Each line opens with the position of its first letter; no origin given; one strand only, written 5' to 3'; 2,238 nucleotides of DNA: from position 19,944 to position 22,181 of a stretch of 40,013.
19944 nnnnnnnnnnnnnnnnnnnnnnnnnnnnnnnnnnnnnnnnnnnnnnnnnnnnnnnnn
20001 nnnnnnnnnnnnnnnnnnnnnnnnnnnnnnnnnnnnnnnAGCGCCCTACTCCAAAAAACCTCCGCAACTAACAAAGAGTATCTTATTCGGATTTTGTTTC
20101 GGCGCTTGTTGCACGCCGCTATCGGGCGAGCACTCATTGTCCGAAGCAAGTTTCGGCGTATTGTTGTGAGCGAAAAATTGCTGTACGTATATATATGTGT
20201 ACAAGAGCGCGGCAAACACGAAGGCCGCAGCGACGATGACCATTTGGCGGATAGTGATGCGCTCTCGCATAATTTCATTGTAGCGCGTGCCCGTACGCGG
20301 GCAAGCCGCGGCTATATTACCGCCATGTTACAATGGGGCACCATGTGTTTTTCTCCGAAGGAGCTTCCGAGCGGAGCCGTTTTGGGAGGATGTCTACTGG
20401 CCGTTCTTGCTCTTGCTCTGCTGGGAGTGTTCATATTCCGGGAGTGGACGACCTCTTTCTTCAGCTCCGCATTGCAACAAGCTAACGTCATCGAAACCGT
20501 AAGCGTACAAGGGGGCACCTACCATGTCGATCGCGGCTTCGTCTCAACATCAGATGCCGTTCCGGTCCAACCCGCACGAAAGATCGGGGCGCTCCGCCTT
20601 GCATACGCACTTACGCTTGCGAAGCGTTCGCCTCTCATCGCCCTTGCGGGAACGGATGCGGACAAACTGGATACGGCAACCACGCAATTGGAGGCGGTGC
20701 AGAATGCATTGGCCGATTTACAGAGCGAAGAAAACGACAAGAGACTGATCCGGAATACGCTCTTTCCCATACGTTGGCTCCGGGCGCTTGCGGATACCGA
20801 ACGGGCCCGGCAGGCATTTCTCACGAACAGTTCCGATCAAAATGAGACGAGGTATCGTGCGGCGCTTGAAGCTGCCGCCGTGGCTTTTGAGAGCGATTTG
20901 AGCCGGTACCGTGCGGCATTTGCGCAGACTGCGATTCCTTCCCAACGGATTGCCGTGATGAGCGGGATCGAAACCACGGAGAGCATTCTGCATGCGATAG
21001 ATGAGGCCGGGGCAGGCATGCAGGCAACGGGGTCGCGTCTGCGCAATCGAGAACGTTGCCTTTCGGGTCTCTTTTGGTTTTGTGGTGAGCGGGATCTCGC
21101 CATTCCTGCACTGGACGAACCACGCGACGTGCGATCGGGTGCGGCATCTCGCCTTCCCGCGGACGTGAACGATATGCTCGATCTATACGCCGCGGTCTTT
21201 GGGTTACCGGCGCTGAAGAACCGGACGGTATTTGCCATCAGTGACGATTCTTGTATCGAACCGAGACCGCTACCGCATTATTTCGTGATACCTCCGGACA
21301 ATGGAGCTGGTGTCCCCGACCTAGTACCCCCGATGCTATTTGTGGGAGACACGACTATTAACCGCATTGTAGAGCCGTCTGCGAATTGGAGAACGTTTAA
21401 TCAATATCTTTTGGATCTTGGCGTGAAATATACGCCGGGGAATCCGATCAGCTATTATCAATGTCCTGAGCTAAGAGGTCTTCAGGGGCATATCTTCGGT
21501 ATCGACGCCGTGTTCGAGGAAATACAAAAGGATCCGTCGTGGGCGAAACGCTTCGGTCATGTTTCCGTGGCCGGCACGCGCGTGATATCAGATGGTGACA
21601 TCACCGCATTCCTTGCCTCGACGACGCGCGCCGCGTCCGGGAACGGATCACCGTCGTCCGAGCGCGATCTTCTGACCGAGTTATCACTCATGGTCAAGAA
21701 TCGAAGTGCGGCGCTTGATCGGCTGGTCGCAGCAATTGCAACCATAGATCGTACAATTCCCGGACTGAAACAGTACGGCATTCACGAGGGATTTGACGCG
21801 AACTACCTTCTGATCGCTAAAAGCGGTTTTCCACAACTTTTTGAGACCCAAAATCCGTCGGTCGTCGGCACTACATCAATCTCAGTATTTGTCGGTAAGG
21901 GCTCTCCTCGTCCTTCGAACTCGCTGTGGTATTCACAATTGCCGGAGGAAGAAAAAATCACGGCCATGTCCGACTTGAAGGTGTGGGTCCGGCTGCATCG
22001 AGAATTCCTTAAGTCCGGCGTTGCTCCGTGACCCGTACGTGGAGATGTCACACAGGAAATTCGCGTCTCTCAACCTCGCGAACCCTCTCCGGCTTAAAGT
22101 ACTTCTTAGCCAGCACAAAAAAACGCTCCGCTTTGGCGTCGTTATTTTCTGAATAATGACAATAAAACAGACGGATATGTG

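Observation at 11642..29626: Each short ligase is coupled to a truncated paralogue that lacks a P-loop (B family)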

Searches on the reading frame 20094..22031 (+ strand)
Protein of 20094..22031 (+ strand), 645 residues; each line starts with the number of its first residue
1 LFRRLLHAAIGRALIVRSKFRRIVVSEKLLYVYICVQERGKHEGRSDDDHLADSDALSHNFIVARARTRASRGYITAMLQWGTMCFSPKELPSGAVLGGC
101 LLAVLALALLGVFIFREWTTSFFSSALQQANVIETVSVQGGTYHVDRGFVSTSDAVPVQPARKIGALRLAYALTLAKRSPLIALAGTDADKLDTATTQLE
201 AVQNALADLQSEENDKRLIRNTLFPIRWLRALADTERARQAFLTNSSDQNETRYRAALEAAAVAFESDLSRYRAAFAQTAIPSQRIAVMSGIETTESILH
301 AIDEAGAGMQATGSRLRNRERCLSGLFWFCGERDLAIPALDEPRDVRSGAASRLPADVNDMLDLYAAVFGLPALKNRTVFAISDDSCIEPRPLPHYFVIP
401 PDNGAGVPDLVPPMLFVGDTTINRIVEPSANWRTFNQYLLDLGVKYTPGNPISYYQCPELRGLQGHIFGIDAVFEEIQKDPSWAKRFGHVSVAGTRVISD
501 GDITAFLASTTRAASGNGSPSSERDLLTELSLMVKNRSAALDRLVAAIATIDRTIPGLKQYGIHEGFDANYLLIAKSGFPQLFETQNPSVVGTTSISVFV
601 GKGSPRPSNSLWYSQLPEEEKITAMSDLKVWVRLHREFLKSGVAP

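Call 21: search_protein_families(library=pfam, proteins=[window:20094-22031:+], max_evalue=0.01)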
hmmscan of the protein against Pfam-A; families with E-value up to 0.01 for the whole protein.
window:20094-22031:+ (645 aa): 0 families

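Call 35: search_protein_families(library=ncbifam, proteins=[window:20094-22031:+], max_evalue=0.001)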
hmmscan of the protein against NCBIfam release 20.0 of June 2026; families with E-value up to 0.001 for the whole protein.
window:20094-22031:+ (645 aa): 0 families
